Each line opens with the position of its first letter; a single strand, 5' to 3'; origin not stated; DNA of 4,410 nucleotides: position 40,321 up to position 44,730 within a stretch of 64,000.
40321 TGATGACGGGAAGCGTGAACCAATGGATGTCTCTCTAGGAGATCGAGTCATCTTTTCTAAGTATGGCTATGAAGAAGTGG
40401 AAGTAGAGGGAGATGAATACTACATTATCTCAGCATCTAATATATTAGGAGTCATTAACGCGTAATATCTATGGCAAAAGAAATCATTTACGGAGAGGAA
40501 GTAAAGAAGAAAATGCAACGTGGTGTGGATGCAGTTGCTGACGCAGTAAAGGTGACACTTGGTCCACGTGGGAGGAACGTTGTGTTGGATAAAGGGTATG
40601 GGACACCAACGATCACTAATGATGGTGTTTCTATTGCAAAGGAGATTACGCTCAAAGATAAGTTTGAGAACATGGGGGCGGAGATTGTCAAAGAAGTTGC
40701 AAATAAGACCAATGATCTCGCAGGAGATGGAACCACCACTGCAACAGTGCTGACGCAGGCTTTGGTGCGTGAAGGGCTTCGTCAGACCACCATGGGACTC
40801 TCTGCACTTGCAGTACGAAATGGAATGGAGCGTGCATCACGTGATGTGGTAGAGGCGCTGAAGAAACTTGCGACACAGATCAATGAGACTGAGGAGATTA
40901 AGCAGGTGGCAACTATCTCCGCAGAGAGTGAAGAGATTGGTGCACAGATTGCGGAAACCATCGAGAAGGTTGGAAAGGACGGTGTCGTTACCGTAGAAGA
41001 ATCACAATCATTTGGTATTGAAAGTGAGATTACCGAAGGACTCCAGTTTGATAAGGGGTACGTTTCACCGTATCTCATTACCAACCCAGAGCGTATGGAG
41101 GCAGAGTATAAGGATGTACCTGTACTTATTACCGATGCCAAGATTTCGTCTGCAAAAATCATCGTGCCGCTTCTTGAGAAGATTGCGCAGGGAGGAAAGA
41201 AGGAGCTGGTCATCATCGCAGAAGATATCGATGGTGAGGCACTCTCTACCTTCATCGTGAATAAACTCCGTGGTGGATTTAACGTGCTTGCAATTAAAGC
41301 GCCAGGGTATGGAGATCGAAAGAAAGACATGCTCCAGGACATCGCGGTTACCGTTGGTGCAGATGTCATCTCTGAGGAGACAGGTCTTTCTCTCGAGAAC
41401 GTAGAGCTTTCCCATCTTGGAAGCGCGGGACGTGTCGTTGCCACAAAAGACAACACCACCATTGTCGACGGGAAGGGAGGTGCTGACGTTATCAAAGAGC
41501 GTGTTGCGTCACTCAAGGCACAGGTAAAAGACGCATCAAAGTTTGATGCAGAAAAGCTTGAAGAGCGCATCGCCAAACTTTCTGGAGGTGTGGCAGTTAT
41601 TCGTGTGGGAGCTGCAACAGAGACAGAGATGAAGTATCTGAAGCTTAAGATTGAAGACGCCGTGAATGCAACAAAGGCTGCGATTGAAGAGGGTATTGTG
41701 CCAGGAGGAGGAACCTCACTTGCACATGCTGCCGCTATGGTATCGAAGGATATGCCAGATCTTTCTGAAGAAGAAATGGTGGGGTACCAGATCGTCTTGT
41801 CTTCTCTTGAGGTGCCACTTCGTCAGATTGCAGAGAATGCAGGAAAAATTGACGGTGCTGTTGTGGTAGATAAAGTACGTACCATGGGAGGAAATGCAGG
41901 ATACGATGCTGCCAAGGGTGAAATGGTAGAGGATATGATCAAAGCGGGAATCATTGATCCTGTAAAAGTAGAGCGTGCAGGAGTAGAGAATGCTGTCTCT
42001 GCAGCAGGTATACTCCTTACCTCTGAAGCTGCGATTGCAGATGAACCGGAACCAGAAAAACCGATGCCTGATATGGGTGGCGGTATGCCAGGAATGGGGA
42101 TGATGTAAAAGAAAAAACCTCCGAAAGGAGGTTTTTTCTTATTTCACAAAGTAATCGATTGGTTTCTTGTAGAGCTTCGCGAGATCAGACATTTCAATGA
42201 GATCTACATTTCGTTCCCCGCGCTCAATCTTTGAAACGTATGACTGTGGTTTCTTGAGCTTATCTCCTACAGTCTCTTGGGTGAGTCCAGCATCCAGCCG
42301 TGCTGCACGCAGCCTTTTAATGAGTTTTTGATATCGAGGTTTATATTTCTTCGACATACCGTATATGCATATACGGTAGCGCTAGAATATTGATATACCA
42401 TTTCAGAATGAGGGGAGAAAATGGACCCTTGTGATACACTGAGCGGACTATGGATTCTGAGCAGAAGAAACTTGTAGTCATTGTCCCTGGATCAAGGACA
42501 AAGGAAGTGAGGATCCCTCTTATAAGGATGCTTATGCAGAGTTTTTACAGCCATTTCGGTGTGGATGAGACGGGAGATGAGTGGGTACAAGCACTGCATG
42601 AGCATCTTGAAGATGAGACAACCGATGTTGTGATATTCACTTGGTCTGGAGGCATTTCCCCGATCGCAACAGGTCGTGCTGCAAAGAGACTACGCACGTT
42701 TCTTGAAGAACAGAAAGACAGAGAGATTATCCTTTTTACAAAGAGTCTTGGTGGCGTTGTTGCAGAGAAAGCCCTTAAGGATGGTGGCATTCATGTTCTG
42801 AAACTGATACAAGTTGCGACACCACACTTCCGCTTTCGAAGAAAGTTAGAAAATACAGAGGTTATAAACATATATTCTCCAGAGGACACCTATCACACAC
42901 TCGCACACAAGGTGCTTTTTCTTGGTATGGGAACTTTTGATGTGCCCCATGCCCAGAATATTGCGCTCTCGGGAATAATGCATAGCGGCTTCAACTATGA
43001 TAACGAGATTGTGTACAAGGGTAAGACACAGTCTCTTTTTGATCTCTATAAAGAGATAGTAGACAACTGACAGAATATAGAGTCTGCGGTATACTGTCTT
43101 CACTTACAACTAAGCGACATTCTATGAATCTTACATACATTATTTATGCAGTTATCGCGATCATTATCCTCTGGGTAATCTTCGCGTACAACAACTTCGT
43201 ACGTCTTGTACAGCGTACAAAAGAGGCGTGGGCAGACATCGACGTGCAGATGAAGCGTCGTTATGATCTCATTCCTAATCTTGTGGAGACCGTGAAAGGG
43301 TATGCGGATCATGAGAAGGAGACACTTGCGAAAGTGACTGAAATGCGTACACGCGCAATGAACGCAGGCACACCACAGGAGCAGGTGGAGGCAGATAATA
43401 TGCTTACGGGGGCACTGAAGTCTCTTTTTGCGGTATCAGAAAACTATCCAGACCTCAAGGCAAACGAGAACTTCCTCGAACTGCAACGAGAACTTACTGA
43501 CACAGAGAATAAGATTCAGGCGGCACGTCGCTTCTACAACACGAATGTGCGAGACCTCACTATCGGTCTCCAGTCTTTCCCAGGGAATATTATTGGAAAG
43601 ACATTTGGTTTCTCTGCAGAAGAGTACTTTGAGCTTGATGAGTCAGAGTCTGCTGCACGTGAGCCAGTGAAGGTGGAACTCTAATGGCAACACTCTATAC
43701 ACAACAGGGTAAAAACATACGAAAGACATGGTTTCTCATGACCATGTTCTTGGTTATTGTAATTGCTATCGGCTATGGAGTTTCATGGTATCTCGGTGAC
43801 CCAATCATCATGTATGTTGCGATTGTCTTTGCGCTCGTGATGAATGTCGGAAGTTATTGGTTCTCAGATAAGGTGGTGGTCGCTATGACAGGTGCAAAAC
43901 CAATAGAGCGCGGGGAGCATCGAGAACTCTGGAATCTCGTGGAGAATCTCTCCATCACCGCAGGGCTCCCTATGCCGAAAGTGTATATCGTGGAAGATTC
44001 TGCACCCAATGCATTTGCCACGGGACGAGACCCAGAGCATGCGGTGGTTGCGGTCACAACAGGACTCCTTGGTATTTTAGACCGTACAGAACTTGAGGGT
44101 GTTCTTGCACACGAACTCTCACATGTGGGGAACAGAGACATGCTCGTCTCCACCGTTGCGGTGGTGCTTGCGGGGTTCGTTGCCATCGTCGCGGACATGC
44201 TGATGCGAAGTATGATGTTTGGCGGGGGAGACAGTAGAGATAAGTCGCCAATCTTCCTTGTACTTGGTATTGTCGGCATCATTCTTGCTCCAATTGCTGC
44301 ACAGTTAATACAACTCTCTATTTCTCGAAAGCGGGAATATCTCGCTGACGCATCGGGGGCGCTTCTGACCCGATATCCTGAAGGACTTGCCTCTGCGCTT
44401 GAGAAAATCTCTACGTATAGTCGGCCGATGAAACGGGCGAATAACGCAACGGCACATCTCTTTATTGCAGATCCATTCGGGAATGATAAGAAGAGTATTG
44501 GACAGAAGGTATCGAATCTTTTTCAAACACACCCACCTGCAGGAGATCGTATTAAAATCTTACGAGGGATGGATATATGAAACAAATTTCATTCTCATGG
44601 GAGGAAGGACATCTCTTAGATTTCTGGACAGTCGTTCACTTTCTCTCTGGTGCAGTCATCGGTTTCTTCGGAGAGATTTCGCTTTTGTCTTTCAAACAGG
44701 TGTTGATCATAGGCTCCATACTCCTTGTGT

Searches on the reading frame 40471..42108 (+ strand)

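Call 31: search_protein_families(library=pfam, proteins=[window:40471-42108:+], max_evalue=0.001)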
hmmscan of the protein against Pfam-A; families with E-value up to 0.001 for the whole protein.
window:40471-42108:+ (545 aa): 1 family
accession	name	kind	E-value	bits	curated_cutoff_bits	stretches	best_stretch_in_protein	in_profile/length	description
PF00118.29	Cpn60_TCP1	-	1.9e-71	241.7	34.3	1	22-524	1-488/490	TCP-1/cpn60 chaperonin family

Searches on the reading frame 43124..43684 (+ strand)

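Call 31: search_protein_families(library=pfam, proteins=[window:43124-43684:+], max_evalue=0.001)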
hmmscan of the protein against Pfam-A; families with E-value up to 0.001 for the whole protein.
window:43124-43684:+ (186 aa): 1 family
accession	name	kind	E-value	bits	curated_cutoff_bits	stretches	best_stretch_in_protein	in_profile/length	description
PF04011.17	LemA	-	3.2e-60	202.7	26.2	1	35-185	1-148/149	LemA family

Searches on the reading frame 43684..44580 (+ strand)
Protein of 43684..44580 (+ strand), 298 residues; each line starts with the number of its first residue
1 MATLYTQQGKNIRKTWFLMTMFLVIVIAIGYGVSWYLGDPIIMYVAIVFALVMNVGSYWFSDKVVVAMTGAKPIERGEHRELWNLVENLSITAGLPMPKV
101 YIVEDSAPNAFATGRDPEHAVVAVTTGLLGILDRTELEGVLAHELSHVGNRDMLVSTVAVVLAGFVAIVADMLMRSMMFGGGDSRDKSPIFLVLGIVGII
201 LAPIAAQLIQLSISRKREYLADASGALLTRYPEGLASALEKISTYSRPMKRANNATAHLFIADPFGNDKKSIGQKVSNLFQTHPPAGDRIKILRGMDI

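Call 31: search_protein_families(library=pfam, proteins=[window:43684-44580:+], max_evalue=0.001)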
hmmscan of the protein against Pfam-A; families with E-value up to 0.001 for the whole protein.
window:43684-44580:+ (298 aa): 1 family
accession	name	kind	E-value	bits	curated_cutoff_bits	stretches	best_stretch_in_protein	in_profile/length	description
PF01435.24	Peptidase_M48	-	1.7e-32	113.2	20.3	1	80-296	5-185/186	Peptidase family M48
